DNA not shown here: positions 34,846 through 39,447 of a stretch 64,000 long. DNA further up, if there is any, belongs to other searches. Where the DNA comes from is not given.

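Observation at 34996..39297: A giant lipobox-bearing protein with about 55 cysteines and dense N-glycosylation sequons is the terminal cargo-like gene of the MP operon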

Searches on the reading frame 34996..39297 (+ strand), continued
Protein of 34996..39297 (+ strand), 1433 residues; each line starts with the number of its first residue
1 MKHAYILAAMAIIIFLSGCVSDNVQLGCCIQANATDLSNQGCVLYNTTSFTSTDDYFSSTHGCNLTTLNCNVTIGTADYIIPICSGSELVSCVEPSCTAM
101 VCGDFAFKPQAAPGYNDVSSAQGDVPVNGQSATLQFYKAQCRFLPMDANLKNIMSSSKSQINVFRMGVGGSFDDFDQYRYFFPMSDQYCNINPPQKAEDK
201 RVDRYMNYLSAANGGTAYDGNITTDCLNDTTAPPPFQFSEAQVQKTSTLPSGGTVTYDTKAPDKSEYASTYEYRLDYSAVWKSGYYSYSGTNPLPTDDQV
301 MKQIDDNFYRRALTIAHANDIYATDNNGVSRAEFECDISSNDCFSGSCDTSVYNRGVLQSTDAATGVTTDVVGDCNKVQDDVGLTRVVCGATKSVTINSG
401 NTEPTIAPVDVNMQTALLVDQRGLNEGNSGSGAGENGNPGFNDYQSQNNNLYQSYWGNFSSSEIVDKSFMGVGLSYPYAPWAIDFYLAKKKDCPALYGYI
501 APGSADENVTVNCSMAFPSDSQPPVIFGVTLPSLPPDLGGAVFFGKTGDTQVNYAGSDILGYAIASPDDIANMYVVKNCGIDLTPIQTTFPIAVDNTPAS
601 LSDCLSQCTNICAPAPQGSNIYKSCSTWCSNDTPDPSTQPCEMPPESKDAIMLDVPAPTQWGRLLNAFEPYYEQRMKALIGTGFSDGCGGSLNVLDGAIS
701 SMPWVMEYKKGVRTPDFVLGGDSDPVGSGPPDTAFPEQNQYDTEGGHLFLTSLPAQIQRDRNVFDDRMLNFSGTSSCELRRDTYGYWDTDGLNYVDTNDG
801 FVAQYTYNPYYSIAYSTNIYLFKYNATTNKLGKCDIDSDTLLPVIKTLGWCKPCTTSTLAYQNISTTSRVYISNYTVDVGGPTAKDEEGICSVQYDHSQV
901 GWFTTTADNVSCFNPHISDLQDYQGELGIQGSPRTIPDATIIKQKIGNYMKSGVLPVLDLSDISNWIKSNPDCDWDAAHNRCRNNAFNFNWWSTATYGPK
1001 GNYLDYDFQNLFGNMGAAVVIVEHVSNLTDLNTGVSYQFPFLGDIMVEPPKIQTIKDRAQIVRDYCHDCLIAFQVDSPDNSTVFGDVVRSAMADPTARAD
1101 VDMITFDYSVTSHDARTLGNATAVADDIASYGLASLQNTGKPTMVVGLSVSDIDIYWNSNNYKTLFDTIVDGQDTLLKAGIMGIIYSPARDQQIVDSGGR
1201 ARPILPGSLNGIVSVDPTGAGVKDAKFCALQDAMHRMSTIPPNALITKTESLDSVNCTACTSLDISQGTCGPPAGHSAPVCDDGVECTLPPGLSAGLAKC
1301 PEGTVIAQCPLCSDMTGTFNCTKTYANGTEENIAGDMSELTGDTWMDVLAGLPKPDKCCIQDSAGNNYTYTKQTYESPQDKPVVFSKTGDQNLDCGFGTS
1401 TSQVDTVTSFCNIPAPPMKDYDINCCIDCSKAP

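Call 71: find_encoding_contigs(protein=P0221, flank=10000, max_places=1)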
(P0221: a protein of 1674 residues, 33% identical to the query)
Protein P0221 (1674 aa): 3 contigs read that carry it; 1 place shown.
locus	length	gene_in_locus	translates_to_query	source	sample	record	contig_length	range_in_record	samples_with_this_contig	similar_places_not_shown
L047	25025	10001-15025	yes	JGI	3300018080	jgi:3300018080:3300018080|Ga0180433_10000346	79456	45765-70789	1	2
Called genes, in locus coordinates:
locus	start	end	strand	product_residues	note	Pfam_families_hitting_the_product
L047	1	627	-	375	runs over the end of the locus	PF13439:Glyco_transf_4, PF00534:Glycos_transf_1, PF13692:Glyco_trans_1_4, PF20706:GT4-conflict (weak), PF13524:Glyco_trans_1_2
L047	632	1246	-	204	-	PF00551:Formyl_trans_N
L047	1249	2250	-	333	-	PF01595:CNNM, PF00571:CBS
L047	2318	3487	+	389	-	-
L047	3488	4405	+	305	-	-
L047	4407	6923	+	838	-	-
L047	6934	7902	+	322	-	-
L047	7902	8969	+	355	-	-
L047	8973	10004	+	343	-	-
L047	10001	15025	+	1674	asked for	-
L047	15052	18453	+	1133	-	-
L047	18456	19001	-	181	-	PF01812:5-FTHF_cyc-lig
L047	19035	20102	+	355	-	PF00350:Dynamin_N (faint), PF01926:MMR_HSR1, PF02421:FeoB_N, PF16897:MMR_HSR1_Xtn, PF02824:TGS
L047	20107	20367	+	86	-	-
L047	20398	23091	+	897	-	PF00493:MCM (faint), PF05496:RuvB_N (faint), PF05673:DUF815 (faint), PF25199:nSTAND_NTPase5 (faint), PF00004:AAA, PF17862:AAA_lid_3, PF00004:AAA, PF17862:AAA_lid_3, +20 more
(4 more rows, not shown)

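Call 72: find_encoding_contigs(protein=P0225, flank=10000, max_places=1)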
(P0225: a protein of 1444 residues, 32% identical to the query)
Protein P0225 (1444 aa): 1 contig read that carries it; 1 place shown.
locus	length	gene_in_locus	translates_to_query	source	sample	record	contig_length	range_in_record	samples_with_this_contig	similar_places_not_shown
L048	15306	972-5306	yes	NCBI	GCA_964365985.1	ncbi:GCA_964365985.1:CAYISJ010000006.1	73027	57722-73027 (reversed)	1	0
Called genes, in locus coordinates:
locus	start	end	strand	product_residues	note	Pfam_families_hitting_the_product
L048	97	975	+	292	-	PF10543:ORF6N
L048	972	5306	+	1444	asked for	-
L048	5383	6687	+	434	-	-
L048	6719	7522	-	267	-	-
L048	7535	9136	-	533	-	-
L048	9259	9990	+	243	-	-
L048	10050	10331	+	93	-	PF04014:MazE_antitoxin, PF15937:PrlF_antitoxin (weak)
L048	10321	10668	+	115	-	PF02452:PemK_toxin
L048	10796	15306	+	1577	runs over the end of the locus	-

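Call 76: list_cluster_members(proteins=[P0257, P0263, P0271, P0299, P0272, P0286, P0318, P0249, P0262, P0308])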
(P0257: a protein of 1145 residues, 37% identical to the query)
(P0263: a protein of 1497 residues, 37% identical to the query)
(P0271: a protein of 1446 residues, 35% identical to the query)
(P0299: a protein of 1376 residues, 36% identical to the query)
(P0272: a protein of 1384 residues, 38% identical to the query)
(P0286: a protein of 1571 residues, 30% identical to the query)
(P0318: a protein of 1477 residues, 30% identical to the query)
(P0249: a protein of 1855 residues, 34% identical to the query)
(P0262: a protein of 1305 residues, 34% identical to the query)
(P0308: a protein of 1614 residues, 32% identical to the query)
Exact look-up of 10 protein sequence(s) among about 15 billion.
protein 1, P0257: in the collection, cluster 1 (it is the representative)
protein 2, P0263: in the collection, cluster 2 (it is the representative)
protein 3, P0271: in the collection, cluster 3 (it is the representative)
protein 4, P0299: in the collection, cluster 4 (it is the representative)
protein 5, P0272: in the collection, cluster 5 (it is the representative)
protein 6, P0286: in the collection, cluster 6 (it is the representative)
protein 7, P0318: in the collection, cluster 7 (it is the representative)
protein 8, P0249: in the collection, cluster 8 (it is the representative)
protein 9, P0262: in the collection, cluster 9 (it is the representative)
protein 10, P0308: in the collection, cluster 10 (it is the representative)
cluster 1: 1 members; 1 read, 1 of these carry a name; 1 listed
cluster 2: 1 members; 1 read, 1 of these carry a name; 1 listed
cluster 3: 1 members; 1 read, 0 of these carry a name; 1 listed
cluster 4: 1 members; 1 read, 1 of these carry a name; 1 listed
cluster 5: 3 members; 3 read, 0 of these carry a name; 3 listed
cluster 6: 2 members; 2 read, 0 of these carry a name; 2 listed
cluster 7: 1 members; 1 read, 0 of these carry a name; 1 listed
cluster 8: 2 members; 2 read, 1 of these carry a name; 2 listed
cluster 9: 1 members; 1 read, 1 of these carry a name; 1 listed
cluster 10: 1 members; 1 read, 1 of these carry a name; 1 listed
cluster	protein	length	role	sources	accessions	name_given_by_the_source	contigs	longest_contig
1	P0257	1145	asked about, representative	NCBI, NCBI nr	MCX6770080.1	MAG: hypothetical protein NT051_05400 [Candidatus Micrarchaeota archaeon] | hypothetical protein [Candidatus Micrarchaeota archaeon]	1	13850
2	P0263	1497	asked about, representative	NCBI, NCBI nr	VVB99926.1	Uncharacterised protein [uncultured archaeon]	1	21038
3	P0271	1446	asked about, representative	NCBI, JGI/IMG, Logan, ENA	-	-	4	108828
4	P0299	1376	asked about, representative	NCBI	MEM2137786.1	MAG: hypothetical protein QW568_01745 [Candidatus Anstonellaceae archaeon]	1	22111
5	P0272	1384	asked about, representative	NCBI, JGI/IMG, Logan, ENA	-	-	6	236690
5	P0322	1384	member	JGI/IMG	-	-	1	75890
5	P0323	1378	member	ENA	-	-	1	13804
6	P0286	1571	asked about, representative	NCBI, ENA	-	-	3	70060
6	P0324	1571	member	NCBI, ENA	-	-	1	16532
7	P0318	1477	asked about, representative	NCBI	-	-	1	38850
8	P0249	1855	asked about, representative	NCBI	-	-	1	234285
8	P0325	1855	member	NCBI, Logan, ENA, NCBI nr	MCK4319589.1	hypothetical protein KAW38_03400 [Candidatus Micrarchaeota archaeon] | hypothetical protein [Candidatus Micrarchaeota archaeon]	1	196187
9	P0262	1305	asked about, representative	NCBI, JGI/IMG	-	hypothetical protein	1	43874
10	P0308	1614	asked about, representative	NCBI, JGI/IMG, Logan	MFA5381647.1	MAG: hypothetical protein WC356_00650 [Candidatus Micrarchaeia archaeon] | hypothetical protein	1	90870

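Call 78: search_protein_families(library=phrogs, proteins=[window:34996-39297:+], max_evalue=0.01)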
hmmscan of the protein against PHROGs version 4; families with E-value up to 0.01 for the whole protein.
window:34996-39297:+ (1433 aa): 1 family
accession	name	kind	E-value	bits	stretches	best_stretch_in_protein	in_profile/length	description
phrog_21851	-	unknown function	0.0064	17.4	0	1100-1134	23-57/70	-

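Call 79: search_protein_families(library=padloc, proteins=[window:34996-39297:+], max_evalue=0.01)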
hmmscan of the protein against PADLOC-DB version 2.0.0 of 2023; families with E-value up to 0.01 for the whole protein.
window:34996-39297:+ (1433 aa): 0 families

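Call 80: find_related_loci(query=A1, collection=viral_contigs, flank=5000)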
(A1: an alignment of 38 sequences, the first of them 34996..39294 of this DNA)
Query A1 (1433 aa) in viral_contigs; peptide patterns used: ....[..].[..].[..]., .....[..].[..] (x = any residue, [..] = any of these).
45 stretches matched a pattern, but none encodes a relative of the query by tblastn (E <= 1e-3).
